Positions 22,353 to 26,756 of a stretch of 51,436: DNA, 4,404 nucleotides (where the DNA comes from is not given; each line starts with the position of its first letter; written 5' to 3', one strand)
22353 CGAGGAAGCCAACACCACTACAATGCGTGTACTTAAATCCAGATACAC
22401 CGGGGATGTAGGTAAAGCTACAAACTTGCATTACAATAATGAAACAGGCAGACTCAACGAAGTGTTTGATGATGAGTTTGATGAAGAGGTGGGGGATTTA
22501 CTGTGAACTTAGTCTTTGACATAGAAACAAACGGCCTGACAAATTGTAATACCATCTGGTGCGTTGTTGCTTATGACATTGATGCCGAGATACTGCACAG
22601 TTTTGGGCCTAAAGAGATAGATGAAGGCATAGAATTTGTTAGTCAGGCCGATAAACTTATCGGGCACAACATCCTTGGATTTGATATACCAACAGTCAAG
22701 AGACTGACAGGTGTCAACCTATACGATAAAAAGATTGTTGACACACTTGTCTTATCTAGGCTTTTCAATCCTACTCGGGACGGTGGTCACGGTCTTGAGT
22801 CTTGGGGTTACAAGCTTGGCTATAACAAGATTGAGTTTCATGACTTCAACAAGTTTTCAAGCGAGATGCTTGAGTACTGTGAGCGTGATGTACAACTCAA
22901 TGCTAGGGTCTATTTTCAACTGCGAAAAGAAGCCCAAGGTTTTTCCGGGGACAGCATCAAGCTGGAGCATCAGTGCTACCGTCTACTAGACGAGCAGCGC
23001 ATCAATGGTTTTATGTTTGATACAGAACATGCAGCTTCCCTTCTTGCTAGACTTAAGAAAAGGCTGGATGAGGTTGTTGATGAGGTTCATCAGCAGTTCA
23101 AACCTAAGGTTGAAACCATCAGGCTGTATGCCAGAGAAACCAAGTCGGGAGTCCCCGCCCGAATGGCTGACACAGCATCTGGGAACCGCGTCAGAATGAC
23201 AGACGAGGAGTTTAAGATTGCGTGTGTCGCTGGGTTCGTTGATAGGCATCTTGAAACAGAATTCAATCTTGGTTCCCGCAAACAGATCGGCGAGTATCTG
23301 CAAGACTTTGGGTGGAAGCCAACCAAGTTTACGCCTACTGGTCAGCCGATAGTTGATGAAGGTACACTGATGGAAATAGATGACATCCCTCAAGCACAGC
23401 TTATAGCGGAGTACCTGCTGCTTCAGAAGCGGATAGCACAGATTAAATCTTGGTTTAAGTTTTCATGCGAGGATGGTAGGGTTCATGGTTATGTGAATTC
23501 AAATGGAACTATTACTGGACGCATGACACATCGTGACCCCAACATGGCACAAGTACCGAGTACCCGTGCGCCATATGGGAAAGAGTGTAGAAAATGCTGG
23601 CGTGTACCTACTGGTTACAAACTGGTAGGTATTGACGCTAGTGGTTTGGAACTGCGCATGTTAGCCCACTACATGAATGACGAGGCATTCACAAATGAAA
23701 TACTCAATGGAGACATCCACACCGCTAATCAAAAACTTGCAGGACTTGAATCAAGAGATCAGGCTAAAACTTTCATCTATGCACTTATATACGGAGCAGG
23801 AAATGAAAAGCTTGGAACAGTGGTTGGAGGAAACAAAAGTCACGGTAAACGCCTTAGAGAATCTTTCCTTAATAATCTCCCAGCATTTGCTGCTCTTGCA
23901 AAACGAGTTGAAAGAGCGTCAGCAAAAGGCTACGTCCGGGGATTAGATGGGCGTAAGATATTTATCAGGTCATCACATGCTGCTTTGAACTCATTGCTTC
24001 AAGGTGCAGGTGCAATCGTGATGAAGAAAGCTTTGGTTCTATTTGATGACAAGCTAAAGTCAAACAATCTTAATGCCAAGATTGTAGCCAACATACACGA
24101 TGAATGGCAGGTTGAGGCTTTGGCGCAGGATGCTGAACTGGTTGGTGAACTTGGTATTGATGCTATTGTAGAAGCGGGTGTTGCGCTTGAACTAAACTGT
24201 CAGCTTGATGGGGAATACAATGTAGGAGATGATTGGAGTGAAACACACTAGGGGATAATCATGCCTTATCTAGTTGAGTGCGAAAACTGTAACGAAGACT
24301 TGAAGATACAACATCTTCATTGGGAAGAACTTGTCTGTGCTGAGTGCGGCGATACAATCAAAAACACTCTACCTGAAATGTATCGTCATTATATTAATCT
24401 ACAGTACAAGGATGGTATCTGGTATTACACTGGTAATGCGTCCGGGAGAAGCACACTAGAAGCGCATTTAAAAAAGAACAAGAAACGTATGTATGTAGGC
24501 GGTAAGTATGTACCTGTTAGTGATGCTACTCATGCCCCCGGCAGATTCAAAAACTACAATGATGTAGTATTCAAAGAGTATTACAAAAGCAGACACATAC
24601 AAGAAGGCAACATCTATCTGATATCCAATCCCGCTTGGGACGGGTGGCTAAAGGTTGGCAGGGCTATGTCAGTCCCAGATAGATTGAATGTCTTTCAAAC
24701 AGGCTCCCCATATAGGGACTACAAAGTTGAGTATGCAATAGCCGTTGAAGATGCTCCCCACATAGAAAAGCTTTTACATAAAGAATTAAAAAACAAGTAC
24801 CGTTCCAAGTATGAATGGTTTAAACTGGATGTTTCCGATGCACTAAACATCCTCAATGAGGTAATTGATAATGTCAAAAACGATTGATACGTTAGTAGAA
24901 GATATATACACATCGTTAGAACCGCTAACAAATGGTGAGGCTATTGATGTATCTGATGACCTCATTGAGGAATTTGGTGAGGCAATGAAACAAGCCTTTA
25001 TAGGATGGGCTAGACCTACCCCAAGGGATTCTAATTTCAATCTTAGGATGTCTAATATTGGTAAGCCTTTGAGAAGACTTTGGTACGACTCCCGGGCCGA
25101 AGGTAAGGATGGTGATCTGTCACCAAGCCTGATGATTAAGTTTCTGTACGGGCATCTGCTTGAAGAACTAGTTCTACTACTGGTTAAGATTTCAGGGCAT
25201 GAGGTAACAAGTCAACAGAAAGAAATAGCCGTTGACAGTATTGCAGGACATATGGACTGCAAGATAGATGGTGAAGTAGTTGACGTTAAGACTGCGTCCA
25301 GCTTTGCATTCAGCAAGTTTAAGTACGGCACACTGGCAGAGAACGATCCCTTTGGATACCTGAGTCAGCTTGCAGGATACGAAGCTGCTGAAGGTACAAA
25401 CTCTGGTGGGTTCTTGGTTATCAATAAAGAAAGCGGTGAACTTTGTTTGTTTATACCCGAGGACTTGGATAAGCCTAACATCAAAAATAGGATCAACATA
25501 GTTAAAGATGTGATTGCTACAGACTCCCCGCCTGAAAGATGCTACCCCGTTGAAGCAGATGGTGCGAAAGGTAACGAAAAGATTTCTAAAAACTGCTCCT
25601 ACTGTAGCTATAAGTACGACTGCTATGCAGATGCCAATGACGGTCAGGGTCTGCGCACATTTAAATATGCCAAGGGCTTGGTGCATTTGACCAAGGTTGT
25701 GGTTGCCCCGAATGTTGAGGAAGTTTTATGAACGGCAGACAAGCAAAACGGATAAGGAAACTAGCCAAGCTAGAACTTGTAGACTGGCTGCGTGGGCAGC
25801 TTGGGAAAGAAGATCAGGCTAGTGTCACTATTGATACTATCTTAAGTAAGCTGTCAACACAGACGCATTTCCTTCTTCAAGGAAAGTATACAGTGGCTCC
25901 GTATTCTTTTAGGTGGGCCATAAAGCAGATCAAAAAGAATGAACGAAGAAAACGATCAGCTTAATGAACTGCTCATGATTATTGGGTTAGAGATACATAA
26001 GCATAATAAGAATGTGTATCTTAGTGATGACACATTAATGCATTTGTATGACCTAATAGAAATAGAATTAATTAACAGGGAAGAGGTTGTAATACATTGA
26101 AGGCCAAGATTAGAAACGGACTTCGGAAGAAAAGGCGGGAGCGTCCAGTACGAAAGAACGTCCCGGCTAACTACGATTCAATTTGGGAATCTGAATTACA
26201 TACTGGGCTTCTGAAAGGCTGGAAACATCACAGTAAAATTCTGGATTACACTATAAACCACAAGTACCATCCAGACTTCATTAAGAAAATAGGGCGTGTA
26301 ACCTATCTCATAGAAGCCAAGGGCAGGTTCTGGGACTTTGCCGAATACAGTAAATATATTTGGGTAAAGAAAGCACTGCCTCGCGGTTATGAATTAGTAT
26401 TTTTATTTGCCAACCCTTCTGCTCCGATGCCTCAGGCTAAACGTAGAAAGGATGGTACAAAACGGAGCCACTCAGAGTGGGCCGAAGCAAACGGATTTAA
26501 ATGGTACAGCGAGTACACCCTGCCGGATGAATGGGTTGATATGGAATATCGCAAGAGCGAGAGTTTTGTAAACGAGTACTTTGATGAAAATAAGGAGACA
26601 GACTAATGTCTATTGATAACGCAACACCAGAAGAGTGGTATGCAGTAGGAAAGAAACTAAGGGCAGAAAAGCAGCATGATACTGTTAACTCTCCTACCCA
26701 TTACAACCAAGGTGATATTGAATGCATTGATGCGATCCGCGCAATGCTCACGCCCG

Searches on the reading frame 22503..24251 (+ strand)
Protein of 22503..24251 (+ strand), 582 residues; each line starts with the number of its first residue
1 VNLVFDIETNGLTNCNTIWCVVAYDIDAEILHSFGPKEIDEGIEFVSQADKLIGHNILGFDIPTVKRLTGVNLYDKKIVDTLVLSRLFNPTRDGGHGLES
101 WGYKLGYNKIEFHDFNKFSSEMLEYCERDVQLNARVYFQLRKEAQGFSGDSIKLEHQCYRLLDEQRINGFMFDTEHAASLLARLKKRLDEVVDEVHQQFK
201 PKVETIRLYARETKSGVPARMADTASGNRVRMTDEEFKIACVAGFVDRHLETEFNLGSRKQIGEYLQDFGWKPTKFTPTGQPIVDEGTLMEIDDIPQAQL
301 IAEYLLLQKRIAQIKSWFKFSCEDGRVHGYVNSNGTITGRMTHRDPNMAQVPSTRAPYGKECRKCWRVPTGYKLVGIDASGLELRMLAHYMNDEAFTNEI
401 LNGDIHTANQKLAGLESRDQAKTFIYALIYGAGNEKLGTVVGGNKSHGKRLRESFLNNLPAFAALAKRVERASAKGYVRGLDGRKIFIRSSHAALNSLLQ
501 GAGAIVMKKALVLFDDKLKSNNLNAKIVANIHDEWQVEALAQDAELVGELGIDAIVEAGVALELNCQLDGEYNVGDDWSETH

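Call 12: search_protein_families(library=phrogs, proteins=[window:22503-24251:+], max_evalue=0.00001)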
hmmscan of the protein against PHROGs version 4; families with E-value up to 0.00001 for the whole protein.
window:22503-24251:+ (582 aa): 11 families
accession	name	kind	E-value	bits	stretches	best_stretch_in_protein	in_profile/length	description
phrog_17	-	DNA, RNA and nucleotide metabolism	8.2e-145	485.6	1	3-581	673-1233/1445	DNA polymerase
phrog_15971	-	DNA, RNA and nucleotide metabolism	1.9e-107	360.7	1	150-582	2-376/376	DNA polymerase I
phrog_6375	-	DNA, RNA and nucleotide metabolism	5.6e-23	82.9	1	430-545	2-139/204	DNA polymerase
phrog_24147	-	DNA, RNA and nucleotide metabolism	1.1e-17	65.1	1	492-582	3-93/93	DNA polymerase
phrog_403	-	DNA, RNA and nucleotide metabolism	2.6e-17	63.7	1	37-145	129-251/321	DNA polymerase exonuclease subunit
phrog_8888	-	DNA, RNA and nucleotide metabolism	8.4e-14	53.2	1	363-538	2-191/295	DNA polymerase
phrog_23226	-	DNA, RNA and nucleotide metabolism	1.1e-09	38.3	1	312-406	280-374/611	DNA polymerase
phrog_16667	-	DNA, RNA and nucleotide metabolism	2.2e-09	38.2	1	465-527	33-94/229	DNA polymerase I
phrog_2573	-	DNA, RNA and nucleotide metabolism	6.1e-09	36.5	1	370-533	15-223/336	DNA polymerase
phrog_5995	-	DNA, RNA and nucleotide metabolism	6.7e-07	30.1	1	430-534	6-123/236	DNA polymerase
phrog_10285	-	DNA, RNA and nucleotide metabolism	7e-06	26.3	0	355-473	38-171/321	DNA polymerase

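Call 21: search_dna_similar(query=window:22503-24251:+, collection=phages, mode=protein, max_rows=25)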
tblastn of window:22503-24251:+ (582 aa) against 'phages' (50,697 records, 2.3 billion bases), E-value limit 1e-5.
The search stops at 5000 records and this limit was reached: more records match than are counted here, and every count below describes the 5000 best-scoring records only.
Records with a match: at least 5000; places in all: 5282; records where one place covers at least 80% of the query: 1760.
Best place of each record, by identity: <60% 5000.
By first word of the organism name: Mycobacterium 838; Escherichia 748; Klebsiella 500; Pseudomonas 414; Vibrio 291; Staphylococcus 272; Salmonella 173; Microbacterium 166; Enterococcus 113; Yersinia 86; and 122 more.
By host as written in the record: - 645; Mycobacterium smegmatis mc2 155 593; Escherichia coli 268; Klebsiella pneumoniae 248; Mycobacterium smegmatis mc#155 114; Pseudomonas aeruginosa 103; Staphylococcus aureus 92; Microbacterium foliorum NRRL B-24224 76; and 961 more.
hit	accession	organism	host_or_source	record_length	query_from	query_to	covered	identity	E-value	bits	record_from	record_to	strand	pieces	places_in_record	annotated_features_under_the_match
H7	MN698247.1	Pelagibacter phage HTVC115P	Candidatus Pelagibacter sp. HTCC7211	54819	3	582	100%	49.6%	2e-173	550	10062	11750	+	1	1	DNA polymerase | hypothetical protein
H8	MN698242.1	Pelagibacter phage HTVC103P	Candidatus Pelagibacter sp. HTCC7211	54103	3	582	100%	49.1%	7e-167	532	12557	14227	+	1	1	DNA polymerase | hypothetical protein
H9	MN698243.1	Pelagibacter phage HTVC104P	Candidatus Pelagibacter sp. HTCC7211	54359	3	582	100%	48.9%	6e-167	532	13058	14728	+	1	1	DNA polymerase | hypothetical protein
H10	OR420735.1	Pelagibacter phage HTVC168P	Candidatus Pelagibacter sp. HTCC7211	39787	1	582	100%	41.5%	4e-122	402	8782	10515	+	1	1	DNA polymerase | hypothetical protein (x2)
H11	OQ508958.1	Pseudoalteromonas phage vB_PtuP_Slicky01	Pseudoaltermonas tunicata SMS2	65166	3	582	100%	41.6%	5e-127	417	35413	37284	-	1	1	DNA polymerase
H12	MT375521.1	Pelagibacter phage Eistla EXVC025P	Candidatus Pelagibacter ubique HTCC1062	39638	1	582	100%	41.1%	3e-120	397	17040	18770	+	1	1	DNA polymerase | hypothetical protein (x2)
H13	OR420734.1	Roseobacter phage CRP-804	Paracoccaceae bacterium strain FZCC0196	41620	2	582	100%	40.9%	8e-129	422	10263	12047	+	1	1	DNA polymerase | hypothetical protein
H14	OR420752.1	Roseobacter phage CRP-403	Paracoccaceae bacterium strain FZCC0037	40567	4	582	99%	41.1%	2e-126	415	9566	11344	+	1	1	DNA polymerase | hypothetical protein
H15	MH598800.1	Pelagibacter phage HTVC031P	Candidatus Pelagibacter ubique HTCC1062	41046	1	582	100%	40.7%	6e-119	393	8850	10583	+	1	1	DNA polymerase | hypothetical protein (x2)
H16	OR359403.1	Aeromonas phage 1233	Aeromonas sp.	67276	5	582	99%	40.2%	1e-53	396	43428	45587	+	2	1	DNA polymerase I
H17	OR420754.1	Pelagibacter phage HTVC142P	Candidatus Pelagibacter sp. HTCC7211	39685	1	582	100%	39.9%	4e-117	388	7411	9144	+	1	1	DNA polymerase | hypothetical protein (x2)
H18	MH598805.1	Pelagibacter phage HTVC109P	Candidatus Pelagibacter sp. HTCC7211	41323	1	582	100%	39.5%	3e-117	389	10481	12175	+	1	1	DNA polymerase | hypothetical protein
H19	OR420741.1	Roseobacter phage CRP-118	Paracoccaceae bacterium strain FZCC0023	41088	4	582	99%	39.6%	2e-111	372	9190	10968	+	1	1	DNA polymerase | hypothetical protein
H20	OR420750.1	Roseobacter phage CRP-361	Paracoccaceae bacterium strain FZCC0042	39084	3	582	100%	39.0%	1e-106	358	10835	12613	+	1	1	DNA polymerase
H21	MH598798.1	Pelagibacter phage HTVC022P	Candidatus Pelagibacter ubique HTCC1062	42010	1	582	100%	38.9%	4e-109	365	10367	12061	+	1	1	DNA polymerase | hypothetical protein (x2)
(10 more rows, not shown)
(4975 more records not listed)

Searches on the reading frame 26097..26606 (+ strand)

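Call 42: search_protein_families(library=pfam, proteins=[window:26097-26606:+], max_evalue=0.001)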
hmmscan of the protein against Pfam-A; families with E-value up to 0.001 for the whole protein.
window:26097-26606:+ (169 aa): 1 family
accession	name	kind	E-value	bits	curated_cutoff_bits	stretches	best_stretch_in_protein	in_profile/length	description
PF05367.17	Phage_endo_I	-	3.9e-07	30.2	29.1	1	50-150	42-133/149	Phage endonuclease I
